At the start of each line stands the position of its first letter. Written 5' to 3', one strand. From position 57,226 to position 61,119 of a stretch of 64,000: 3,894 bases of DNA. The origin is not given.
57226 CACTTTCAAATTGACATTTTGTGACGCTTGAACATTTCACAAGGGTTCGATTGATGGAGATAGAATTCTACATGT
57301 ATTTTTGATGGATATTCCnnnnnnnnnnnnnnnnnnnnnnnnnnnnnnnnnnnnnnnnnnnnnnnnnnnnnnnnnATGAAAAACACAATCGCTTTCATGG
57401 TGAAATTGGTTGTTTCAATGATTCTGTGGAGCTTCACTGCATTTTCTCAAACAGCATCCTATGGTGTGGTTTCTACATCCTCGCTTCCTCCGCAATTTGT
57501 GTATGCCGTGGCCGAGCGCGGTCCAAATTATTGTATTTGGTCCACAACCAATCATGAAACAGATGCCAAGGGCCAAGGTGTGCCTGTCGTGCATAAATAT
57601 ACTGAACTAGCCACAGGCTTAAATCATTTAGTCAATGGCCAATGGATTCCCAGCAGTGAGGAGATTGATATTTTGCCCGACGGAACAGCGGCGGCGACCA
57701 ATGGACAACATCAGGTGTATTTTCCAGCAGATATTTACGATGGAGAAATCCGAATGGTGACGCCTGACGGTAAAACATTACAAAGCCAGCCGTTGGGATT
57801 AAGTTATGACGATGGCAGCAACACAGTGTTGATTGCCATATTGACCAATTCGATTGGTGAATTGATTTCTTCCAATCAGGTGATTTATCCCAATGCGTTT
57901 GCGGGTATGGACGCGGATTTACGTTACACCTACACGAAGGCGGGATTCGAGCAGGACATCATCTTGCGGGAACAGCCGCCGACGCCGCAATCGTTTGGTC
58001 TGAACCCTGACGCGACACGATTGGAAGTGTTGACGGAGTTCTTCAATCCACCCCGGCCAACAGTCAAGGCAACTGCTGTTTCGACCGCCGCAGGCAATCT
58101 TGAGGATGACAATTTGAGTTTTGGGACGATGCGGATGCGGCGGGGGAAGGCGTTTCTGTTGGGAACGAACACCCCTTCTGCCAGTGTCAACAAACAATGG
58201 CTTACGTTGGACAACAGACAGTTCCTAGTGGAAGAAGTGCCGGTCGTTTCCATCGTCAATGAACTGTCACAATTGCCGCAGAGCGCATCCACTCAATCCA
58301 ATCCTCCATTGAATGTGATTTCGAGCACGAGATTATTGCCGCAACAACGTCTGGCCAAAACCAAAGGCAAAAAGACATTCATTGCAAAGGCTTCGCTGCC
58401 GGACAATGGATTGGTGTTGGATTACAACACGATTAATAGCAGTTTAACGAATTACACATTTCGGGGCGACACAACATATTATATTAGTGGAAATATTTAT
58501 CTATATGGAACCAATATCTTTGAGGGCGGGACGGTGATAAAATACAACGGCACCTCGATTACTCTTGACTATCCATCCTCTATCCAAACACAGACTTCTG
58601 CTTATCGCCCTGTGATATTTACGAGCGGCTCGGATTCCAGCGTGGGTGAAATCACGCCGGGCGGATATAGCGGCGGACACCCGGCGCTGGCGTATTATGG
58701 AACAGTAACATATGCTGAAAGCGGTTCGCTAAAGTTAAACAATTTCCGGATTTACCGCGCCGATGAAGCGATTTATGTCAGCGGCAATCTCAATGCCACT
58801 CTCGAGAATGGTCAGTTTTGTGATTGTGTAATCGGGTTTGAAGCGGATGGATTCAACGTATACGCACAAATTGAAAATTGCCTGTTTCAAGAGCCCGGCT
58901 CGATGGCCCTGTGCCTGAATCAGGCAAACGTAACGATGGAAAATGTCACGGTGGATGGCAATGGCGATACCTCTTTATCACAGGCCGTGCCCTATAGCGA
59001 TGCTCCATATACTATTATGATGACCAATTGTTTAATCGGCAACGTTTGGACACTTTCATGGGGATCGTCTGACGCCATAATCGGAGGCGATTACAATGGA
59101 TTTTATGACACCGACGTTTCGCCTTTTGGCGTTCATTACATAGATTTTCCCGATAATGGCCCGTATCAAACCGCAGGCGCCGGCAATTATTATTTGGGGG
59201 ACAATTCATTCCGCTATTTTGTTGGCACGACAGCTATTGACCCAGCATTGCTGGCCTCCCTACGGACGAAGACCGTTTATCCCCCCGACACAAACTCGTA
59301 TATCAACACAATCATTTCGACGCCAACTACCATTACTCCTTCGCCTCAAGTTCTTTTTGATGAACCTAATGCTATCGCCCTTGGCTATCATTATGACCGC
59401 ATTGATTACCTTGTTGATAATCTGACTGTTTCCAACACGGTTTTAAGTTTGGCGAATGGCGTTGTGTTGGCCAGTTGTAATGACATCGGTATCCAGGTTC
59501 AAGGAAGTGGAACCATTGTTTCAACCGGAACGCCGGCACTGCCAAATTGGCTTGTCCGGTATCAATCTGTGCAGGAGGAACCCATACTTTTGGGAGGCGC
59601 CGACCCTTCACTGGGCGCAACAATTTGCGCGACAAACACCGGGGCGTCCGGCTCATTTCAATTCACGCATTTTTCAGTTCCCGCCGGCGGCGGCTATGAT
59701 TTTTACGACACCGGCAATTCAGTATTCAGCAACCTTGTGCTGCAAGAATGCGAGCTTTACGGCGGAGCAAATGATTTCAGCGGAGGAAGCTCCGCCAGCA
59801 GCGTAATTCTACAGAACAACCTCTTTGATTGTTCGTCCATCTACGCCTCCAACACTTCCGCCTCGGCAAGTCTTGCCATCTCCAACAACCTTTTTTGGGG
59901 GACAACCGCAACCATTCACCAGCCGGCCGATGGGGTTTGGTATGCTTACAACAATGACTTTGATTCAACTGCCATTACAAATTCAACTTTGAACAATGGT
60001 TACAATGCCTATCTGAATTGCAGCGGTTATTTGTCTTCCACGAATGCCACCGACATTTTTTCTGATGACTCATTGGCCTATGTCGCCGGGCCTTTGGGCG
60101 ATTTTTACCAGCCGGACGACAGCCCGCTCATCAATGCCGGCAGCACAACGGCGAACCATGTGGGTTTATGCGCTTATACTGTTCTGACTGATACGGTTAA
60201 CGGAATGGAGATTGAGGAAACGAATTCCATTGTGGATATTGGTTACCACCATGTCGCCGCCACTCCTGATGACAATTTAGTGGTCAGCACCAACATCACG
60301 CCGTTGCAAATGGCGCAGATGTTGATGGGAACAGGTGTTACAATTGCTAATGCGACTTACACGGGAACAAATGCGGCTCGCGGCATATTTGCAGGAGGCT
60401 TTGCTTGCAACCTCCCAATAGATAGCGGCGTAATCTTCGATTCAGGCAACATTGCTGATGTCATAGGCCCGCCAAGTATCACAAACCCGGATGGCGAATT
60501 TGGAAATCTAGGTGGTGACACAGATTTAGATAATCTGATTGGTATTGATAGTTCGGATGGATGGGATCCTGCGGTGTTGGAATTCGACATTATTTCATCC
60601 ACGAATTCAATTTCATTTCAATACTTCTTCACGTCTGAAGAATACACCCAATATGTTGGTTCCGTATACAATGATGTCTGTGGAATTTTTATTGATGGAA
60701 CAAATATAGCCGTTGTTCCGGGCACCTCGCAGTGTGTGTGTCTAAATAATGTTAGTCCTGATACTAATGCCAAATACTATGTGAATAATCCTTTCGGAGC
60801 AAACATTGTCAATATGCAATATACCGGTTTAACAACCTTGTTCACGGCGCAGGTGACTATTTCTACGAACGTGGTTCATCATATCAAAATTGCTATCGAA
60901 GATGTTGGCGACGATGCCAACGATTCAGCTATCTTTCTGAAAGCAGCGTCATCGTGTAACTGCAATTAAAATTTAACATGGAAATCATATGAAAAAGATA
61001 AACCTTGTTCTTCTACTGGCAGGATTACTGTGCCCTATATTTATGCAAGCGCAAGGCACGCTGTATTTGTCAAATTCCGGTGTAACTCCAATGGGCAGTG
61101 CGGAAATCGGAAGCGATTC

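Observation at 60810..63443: Three PEP-CTERM paralogs, each followed by a relic of a choice-of-anchor-L gene tail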

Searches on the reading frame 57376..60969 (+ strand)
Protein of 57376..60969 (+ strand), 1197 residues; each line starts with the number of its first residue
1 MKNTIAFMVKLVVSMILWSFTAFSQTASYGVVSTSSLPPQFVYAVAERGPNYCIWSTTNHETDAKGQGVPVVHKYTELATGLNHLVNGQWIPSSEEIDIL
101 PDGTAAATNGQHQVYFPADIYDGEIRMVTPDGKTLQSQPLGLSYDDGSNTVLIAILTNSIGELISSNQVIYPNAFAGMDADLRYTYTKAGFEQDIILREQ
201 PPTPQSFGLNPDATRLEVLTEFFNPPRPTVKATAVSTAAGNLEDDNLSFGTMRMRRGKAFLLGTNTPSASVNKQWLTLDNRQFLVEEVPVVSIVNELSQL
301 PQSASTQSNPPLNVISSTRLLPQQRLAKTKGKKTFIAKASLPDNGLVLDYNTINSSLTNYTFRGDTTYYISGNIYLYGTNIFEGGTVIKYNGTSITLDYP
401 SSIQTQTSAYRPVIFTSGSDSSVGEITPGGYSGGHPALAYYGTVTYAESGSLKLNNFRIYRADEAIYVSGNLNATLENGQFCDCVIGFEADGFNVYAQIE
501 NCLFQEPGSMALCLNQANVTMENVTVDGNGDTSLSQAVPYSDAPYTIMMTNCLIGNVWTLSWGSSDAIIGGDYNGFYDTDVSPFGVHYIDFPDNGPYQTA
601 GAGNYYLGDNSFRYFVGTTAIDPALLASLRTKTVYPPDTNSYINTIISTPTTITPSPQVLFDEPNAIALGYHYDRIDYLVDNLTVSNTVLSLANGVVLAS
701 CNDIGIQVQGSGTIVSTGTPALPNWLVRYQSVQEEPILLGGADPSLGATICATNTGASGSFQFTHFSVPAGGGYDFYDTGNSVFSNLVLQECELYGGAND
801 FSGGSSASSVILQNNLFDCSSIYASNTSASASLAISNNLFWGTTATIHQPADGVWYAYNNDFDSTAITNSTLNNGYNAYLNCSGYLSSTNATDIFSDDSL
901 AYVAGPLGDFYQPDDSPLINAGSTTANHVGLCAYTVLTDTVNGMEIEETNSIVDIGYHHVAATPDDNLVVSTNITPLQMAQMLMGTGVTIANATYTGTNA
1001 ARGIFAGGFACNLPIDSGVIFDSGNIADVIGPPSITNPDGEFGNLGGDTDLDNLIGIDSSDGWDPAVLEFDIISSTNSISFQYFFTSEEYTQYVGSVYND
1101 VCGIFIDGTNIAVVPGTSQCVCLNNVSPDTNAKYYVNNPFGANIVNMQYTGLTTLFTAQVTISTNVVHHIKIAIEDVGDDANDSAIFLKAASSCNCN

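Call 5: search_protein_families(library=ncbifam, proteins=[window:57376-60969:+], max_evalue=0.1)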
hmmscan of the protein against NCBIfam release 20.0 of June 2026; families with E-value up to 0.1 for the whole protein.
window:57376-60969:+ (1197 aa): 1 family
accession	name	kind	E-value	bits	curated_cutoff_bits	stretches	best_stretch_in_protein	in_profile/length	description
NF038133.1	choice_anch_L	domain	1.3e-57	194.7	27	1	978-1192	2-218/219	choice-of-anchor L domain-containing protein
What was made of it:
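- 57376..60969 (+): Large secreted protein gene (1197 aa). It has an N-terminal signal-peptide-like start and a choice-of-anchor-L domain at the extreme C-terminus, with no anchor signal of its own. NF038133 at aa 978-1192, E 1e-57 (call 5).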

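Call 6: search_protein_families(library=pfam, proteins=[window:57376-60969:+], max_evalue=0.1)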
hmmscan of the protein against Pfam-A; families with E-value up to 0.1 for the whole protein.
window:57376-60969:+ (1197 aa): 0 families
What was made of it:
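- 57376..60969 (+): No Pfam-A hit (call 6).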

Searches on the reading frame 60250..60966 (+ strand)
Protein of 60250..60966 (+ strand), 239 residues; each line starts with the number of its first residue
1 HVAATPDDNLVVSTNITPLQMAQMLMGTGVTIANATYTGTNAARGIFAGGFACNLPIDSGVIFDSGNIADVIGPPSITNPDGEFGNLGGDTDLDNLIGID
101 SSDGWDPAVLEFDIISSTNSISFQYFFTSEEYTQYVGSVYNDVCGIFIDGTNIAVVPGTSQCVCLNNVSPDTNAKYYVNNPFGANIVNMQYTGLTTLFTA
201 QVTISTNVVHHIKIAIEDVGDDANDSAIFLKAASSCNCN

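Call 38: search_solved_structures(query=window:60250-60966:+, max_evalue=10, show_alignments=1)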
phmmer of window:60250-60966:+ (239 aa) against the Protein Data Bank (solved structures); distinct sequences matched with E-value up to 10: 2.
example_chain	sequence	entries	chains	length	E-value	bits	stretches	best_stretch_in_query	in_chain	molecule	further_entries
8xop_H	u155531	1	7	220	1.1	11.8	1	145-194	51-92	ATP-dependent Clp protease proteolytic subunit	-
8xon_H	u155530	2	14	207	1.5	11.3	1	145-194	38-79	ATP-dependent Clp protease proteolytic subunit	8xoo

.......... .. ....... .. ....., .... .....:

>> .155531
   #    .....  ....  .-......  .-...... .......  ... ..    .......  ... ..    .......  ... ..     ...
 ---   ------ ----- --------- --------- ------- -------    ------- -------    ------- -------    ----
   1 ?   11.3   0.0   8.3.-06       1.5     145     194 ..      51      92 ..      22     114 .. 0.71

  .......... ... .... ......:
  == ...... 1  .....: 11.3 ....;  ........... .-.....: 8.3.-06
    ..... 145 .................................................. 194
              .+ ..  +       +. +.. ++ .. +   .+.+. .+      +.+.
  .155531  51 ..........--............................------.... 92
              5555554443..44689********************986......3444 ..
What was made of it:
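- Tried and rejected: Nothing significant (call 38).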

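Call 39: find_homologous_proteins(query=window:60250-60966:+, max_evalue=0.00001)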
Query window:60250-60966:+ (239 aa): 15 proteins with E <= 0.00001 among 263 candidates.
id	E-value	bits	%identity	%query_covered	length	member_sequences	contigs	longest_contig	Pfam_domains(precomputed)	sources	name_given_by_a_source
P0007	6.0e-57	211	53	90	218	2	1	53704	PF26766.1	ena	-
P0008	6.1e-44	168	44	95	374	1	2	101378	PF26766.1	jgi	jgi:hypothetical protein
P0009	1.4e-43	167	47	95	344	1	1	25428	PF26766.1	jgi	jgi:hypothetical protein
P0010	2.5e-40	156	46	94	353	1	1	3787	PF26766.1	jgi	-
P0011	1.3e-39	154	43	89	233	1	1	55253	PF26766.1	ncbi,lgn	-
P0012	3.7e-39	152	43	97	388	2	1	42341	PF26766.1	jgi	-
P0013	1.5e-38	151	44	95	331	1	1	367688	PF26766.1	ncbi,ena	-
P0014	1.0e-37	148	44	94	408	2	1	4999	PF26766.1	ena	-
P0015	3.4e-34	136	40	94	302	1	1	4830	PF26766.1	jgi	jgi:hypothetical protein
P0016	1.6e-31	128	45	83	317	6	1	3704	PF26766.1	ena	-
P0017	3.2e-30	123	39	86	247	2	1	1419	PF26766.1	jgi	jgi:hypothetical protein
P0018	1.4e-29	121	47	64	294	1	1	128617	PF26766.1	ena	-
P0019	1.8e-21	95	32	95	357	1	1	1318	PF26766.1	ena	-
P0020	6.4e-19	86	42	53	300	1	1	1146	PF26766.1,PF00801.27,PF18962.8,PF18911.7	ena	-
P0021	7.1e-19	86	58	38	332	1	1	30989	PF26766.1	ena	-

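Call 45: predict_structure(alignment_id=A3)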
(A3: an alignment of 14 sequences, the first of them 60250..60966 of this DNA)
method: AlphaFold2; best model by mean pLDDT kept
length: 239 residues; sequences in the alignment: 14
mean_pLDDT: 75.7   pTM: 0.81
mean pLDDT of the five models: 75.7, 73.7, 53.5, 49.9, 38.0
residues with pLDDT >= 90: 42; 70-90: 126; 50-70: 51; < 50: 20
segments of 3 or more residues with pLDDT < 50: 1-7, 51-54, 78-82, 236-239
pLDDT, mean of each block of 10 residues (from residue 1): 44 82 87 84 71 59 80 56 63 81 80 94 87 66 87 81 66 81 63 83 94 88 81 55
secondary structure, 60 per line:
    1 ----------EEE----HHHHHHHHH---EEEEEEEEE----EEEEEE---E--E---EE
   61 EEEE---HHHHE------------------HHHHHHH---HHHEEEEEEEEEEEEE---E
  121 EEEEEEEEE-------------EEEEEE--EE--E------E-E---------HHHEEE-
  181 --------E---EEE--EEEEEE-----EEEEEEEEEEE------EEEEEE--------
elements in order: E11-13 H18-26 E30-38 E43-48 E59-64 H68-71 H91-97 E104-116 E120-129 E143-148 E177-179 E193-195 E198-203 E209-219 E226-231
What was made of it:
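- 57376..60969 (+): AF2 model of the L domain is a beta sandwich, pLDDT 76, pTM 0.81 (call 45).
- The fragment comprises core strands of a beta sandwich (call 45).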

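Call 48: fold_search(model_id=the predicted structure, library=pdb)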
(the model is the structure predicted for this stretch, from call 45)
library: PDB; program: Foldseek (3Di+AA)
matches with E <= 10: 1422; with E <= 0.001: 1
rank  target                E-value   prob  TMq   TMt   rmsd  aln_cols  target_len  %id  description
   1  3ac0_B                8.9e-04  1.00  0.23  0.08   5.7       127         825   10  Crystal structure of Beta-glucosidase from Kluyveromyces marxianus in complex with glucose (released 2010-08-11)
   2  3abz_C                1.1e-03  1.00  0.25  0.09   5.4       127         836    9  Crystal structure of Se-Met labeled Beta-glucosidase from Kluyveromyces marxianus (released 2010-08-11)
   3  4qaw_E                1.7e-03  0.80  0.21  0.12  12.8       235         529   11  Structure of modular Xyn30D from Paenibacillus barcinonensis (released 2014-10-08)
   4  6nps_A                2.2e-03  0.90  0.29  0.11  11.7       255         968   12  Crystal structure of GH115 enzyme AxyAgu115A from Amphibacillus xylanus (released 2020-07-15)
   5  4qaw_H                3.3e-03  0.80  0.22  0.12  10.5       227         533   11  Structure of modular Xyn30D from Paenibacillus barcinonensis (released 2014-10-08)
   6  3abz_D                4.4e-03  0.97  0.25  0.09   5.2       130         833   12  Crystal structure of Se-Met labeled Beta-glucosidase from Kluyveromyces marxianus (released 2010-08-11)
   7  5w6h_A                4.4e-03  0.57  0.25  0.11  14.2       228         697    7  Crystal structure of Bacteriophage CBA120 tailspike protein 4 enzymatically active domain (TSP4dN, orf213) (released 2018-10-24)
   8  3ac0_C                4.9e-03  0.99  0.26  0.09   4.7       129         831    7  Crystal structure of Beta-glucosidase from Kluyveromyces marxianus in complex with glucose (released 2010-08-11)
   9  8a1f_B                5.2e-03  0.90  0.25  0.18  10.9       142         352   14  Human PTPRK N-terminal domains MAM-Ig-FN1 (released 2023-03-15)
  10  6nps_B                5.2e-03  0.85  0.29  0.11   8.5       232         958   11  Crystal structure of GH115 enzyme AxyAgu115A from Amphibacillus xylanus (released 2020-07-15)
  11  3ac0_D                5.5e-03  0.95  0.25  0.09   5.6       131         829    9  Crystal structure of Beta-glucosidase from Kluyveromyces marxianus in complex with glucose (released 2010-08-11)
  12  7kmp                  7.7e-03  0.16  0.18  0.06  17.2       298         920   10  Crystal structure of the GH31 alpha-xylosidase (Xac1773) from Xanthomonas citri (released 2021-05-26)
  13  3abz_A                8.6e-03  0.92  0.23  0.08   6.3       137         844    9  Crystal structure of Se-Met labeled Beta-glucosidase from Kluyveromyces marxianus (released 2010-08-11)
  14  3ac0_A                1.0e-02  0.97  0.25  0.09   5.7       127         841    7  Crystal structure of Beta-glucosidase from Kluyveromyces marxianus in complex with glucose (released 2010-08-11)
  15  2lw8_MODEL_1_A        1.1e-02  0.57  0.29  0.35  12.6       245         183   10  NMR solution structure of Eph receptor (released 2013-07-24)
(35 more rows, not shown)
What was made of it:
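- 57376..60969 (+): Foldseek hits are weak: PA14, MAM and CBM-like domains (call 48).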
